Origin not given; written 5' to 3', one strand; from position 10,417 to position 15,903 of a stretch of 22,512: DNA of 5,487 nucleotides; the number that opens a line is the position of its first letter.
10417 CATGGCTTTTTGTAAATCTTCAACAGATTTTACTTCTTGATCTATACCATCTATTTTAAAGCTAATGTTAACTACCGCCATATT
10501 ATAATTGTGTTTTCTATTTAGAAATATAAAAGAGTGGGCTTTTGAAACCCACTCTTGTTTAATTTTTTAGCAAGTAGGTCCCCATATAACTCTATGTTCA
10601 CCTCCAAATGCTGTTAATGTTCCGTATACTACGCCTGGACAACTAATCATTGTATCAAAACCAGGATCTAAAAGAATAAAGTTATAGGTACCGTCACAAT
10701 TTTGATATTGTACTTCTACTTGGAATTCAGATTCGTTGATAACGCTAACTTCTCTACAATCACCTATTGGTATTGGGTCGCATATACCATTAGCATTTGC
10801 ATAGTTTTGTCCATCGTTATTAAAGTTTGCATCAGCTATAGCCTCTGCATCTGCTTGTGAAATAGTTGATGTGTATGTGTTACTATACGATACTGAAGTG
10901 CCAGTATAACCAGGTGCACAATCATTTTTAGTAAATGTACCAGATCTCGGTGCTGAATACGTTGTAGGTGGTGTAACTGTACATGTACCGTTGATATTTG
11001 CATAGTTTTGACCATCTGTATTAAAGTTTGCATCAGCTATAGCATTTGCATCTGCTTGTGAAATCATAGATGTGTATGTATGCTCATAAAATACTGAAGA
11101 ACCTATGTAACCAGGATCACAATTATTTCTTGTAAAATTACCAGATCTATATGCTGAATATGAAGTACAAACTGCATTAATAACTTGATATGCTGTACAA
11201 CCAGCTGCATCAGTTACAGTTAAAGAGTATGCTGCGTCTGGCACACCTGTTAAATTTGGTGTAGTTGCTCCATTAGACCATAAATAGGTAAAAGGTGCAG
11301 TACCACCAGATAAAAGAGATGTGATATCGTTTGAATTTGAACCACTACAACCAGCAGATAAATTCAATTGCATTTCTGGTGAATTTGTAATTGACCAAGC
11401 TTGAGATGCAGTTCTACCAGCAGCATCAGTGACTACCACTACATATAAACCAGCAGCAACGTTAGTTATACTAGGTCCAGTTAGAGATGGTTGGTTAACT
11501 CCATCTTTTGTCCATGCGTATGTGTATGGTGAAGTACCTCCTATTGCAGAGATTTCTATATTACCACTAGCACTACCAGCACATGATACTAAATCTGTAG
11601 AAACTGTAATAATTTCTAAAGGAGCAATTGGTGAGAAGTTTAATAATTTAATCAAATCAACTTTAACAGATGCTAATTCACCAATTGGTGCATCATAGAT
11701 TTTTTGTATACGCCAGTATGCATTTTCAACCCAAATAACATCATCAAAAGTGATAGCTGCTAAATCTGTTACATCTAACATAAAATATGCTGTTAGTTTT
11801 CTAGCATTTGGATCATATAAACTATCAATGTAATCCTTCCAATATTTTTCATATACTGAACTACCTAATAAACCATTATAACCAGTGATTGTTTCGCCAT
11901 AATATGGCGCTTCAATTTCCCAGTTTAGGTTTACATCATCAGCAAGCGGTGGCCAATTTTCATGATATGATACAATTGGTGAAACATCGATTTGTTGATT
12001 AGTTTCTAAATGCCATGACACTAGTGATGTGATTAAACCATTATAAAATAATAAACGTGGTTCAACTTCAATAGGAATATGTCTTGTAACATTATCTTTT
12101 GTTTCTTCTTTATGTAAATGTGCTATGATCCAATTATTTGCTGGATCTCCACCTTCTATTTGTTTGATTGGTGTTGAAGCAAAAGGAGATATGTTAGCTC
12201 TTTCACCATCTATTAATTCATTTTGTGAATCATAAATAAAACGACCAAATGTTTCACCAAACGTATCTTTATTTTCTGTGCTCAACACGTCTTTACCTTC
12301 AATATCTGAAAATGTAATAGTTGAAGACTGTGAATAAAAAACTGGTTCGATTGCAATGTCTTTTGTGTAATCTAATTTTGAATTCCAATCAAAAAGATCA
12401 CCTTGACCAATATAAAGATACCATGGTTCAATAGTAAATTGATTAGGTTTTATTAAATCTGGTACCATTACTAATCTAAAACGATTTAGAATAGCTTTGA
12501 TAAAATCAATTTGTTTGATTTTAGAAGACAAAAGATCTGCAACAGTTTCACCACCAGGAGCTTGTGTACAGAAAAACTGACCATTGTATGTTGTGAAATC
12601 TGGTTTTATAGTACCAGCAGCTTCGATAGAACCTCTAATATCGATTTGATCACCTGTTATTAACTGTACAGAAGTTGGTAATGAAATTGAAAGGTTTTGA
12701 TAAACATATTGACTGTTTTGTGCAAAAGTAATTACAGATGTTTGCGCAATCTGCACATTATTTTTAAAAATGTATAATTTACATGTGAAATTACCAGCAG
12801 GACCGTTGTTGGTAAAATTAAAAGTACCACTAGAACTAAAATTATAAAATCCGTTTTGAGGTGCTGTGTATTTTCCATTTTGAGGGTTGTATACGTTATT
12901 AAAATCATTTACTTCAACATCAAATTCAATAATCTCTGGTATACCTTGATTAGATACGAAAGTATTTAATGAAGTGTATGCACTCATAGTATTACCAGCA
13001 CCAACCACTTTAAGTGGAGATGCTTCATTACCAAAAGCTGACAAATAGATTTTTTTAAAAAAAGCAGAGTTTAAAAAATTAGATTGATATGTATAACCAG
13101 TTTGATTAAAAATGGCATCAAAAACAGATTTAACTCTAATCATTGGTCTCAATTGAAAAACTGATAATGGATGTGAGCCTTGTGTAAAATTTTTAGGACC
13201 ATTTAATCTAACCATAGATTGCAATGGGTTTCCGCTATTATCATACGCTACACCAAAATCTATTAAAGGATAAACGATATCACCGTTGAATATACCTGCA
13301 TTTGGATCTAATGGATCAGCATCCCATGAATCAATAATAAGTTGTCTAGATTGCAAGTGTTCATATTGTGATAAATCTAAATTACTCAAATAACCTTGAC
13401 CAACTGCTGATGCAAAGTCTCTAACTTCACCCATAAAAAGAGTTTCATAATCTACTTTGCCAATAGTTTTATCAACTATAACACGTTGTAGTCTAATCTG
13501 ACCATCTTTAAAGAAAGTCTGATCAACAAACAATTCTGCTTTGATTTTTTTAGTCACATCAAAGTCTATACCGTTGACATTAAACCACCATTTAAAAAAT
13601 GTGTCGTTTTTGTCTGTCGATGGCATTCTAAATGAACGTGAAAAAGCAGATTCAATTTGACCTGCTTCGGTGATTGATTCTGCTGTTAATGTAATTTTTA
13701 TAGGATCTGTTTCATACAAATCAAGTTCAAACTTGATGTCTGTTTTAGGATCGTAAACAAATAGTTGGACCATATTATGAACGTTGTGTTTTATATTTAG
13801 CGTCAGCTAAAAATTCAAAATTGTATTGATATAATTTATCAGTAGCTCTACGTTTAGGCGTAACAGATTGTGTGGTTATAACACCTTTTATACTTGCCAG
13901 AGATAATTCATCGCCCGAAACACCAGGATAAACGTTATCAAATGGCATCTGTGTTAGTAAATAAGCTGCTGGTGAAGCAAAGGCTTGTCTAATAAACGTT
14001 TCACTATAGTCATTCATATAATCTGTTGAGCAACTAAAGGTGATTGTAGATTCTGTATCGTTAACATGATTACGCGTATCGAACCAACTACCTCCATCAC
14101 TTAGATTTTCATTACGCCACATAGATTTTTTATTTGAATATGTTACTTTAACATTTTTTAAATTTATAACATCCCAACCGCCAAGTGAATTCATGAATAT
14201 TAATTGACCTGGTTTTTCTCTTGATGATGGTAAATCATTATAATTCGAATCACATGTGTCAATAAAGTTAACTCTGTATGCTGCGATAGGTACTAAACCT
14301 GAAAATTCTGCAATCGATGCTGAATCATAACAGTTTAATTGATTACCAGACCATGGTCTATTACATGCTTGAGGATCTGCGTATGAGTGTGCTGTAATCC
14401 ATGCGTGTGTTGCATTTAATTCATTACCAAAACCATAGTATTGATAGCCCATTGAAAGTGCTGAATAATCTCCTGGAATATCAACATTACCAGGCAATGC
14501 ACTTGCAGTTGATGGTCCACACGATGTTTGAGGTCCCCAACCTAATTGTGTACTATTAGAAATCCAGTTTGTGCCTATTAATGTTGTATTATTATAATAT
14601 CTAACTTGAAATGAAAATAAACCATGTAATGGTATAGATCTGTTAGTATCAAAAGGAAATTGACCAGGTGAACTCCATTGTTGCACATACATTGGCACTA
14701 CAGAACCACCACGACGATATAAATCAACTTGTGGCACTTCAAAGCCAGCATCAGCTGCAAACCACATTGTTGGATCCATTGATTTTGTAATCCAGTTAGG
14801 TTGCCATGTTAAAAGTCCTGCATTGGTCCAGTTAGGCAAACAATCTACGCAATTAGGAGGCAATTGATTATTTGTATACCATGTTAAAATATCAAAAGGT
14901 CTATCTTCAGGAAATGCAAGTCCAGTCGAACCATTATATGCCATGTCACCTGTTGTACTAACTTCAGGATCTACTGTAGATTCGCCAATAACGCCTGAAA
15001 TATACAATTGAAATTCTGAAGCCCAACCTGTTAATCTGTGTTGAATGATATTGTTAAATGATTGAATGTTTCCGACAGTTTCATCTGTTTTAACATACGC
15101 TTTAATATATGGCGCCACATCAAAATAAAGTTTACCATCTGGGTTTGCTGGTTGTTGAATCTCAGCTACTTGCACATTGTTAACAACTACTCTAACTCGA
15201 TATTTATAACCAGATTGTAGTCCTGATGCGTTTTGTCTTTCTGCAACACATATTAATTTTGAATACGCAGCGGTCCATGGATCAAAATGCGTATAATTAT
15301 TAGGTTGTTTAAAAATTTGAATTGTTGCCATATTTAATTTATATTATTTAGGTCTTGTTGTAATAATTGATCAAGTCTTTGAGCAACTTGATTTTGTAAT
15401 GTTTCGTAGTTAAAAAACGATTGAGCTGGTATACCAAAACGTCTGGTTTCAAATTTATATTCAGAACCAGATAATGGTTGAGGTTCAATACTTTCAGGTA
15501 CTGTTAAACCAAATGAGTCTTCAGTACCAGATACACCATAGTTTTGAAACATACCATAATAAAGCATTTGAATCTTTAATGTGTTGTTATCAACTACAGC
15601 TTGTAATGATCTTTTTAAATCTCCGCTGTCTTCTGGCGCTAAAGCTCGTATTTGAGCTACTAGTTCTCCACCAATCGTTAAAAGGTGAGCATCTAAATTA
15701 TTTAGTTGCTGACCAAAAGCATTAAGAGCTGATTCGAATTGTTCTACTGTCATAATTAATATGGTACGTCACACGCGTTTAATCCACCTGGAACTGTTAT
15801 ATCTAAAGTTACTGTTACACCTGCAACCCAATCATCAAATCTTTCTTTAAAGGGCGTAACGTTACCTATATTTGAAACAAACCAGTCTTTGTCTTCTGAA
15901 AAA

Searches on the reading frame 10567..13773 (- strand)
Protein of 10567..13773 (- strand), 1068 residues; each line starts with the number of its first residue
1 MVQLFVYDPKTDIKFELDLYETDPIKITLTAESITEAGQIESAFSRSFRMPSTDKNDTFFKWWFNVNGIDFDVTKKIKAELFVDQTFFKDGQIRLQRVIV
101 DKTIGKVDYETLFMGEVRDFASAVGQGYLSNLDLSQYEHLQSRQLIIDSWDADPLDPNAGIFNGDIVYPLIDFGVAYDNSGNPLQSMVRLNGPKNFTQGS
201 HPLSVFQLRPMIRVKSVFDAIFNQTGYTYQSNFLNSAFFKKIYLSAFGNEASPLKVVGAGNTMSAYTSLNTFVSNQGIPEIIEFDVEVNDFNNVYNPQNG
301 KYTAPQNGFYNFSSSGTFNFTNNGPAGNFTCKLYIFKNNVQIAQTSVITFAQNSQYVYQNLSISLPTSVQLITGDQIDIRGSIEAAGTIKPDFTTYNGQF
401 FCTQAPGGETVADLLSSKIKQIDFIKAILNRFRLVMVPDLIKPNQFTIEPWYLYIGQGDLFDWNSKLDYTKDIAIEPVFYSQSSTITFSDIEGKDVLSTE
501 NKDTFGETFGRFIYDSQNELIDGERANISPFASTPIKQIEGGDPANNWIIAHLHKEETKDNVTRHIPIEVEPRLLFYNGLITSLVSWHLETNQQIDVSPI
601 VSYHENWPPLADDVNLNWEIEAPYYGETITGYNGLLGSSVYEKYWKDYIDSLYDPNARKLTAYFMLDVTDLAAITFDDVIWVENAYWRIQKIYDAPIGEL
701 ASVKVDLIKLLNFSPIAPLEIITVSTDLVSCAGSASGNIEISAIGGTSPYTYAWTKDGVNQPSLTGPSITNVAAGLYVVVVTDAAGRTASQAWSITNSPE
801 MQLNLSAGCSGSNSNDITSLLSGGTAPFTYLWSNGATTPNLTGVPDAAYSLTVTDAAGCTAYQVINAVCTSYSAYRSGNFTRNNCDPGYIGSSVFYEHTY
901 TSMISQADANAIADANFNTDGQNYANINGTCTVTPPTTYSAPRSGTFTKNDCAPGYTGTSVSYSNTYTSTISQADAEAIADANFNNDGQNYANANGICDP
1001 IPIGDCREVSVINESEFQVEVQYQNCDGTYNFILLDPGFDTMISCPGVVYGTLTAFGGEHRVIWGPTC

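Call 10: search_protein_families(library=phrogs, proteins=[window:10567-13773:-], max_evalue=0.001)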
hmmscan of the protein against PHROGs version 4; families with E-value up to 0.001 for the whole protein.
window:10567-13773:- (1068 aa): 3 families
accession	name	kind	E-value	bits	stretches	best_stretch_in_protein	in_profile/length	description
phrog_2973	-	head and packaging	1.5e-09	38.7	1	718-794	107-189/310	Hoc-like head decoration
phrog_3945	-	head and packaging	5.7e-07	30.6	1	734-790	84-143/152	Hoc-like head decoration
phrog_4069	-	head and packaging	0.00098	20.2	1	717-792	30-110/116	Hoc-like head decoration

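Call 11: search_protein_families(library=pfam, proteins=[window:10567-13773:-], max_evalue=0.001)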
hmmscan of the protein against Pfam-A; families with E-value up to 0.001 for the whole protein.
window:10567-13773:- (1068 aa): 2 families
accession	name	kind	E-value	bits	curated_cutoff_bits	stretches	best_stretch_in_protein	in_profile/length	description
PF19404.4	DUF5977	-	1.3e-41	141.5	25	2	939-998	2-64/65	Family of unknown function (DUF5977)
PF13573.12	SprB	-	9e-09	35.3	28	2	729-755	7-33/37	SprB repeat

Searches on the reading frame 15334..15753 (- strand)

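Call 36: search_protein_families(library=phrogs, proteins=[window:15334-15753:-], max_evalue=0.1)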
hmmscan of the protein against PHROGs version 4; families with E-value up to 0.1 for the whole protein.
window:15334-15753:- (139 aa): 2 families
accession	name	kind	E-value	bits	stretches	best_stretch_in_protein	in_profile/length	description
phrog_5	-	connector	0.00038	21.3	1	4-114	99-186/239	tail completion or Neck1 protein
phrog_1929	-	connector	0.082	14.2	0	2-54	10-61/109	head-tail connector protein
